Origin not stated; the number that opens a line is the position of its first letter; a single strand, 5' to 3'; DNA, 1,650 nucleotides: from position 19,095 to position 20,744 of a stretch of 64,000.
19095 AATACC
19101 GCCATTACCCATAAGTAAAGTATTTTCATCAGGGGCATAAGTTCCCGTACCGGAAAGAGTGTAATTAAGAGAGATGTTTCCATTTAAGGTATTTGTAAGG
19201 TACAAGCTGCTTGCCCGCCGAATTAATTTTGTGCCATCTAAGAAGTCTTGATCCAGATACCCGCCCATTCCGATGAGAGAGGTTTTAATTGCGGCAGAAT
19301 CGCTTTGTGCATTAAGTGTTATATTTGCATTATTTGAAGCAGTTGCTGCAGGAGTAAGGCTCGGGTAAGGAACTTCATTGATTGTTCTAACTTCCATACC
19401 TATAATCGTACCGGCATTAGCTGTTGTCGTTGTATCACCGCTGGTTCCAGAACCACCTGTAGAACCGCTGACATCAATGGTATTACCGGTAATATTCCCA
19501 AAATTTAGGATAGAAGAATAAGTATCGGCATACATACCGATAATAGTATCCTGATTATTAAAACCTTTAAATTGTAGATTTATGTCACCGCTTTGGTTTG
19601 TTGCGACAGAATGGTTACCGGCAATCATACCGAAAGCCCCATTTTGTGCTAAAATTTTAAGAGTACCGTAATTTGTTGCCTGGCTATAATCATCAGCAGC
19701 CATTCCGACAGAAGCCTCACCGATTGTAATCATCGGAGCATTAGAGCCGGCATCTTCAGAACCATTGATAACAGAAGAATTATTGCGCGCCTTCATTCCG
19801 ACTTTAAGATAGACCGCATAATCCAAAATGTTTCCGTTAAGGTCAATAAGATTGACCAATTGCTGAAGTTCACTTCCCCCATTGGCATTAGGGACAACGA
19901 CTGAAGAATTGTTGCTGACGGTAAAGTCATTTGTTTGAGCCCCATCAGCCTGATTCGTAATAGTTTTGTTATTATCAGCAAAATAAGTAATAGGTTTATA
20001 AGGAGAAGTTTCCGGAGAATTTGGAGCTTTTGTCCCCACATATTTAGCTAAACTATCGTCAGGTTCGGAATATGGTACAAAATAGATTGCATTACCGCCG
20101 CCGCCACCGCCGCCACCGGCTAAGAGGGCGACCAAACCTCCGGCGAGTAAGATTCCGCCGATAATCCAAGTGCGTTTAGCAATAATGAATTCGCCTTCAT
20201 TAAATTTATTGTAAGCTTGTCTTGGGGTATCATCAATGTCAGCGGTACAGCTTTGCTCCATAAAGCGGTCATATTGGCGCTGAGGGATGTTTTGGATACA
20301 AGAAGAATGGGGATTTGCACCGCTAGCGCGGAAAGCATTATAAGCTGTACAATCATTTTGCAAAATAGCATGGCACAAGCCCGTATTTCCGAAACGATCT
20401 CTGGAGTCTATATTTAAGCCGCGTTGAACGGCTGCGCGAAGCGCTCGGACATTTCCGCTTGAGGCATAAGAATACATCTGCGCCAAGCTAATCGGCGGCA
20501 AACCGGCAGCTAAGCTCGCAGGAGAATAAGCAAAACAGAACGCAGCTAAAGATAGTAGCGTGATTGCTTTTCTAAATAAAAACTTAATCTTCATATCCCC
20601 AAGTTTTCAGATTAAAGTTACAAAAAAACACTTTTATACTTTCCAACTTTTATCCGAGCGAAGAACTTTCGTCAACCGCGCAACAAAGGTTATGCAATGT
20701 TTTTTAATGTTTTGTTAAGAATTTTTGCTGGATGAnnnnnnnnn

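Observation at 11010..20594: Giant 3194-aa autotransporter-like adhesin occupying 15% of the window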

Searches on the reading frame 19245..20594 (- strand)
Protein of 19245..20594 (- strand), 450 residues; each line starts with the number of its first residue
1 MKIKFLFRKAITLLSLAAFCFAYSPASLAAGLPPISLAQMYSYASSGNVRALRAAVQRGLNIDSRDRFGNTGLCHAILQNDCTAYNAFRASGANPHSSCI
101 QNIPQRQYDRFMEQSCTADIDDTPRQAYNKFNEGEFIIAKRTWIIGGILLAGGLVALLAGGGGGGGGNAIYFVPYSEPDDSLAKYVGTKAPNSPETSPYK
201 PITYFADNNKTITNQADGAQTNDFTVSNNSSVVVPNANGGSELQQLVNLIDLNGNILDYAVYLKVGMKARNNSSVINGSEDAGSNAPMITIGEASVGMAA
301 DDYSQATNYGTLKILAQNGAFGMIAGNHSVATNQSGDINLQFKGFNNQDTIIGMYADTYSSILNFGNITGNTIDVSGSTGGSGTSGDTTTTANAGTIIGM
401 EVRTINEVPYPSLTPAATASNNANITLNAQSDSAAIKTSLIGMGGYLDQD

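Call 14: search_protein_families(library=pfam, proteins=[window:19245-20594:-], max_evalue=1)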
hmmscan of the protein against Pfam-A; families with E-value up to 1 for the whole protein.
window:19245-20594:- (450 aa): 1 family
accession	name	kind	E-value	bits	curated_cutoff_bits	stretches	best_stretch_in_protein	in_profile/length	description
PF13637.12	Ank_4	-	0.00063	20.5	22.7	1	43-81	4-42/50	Ankyrin repeats (many copies)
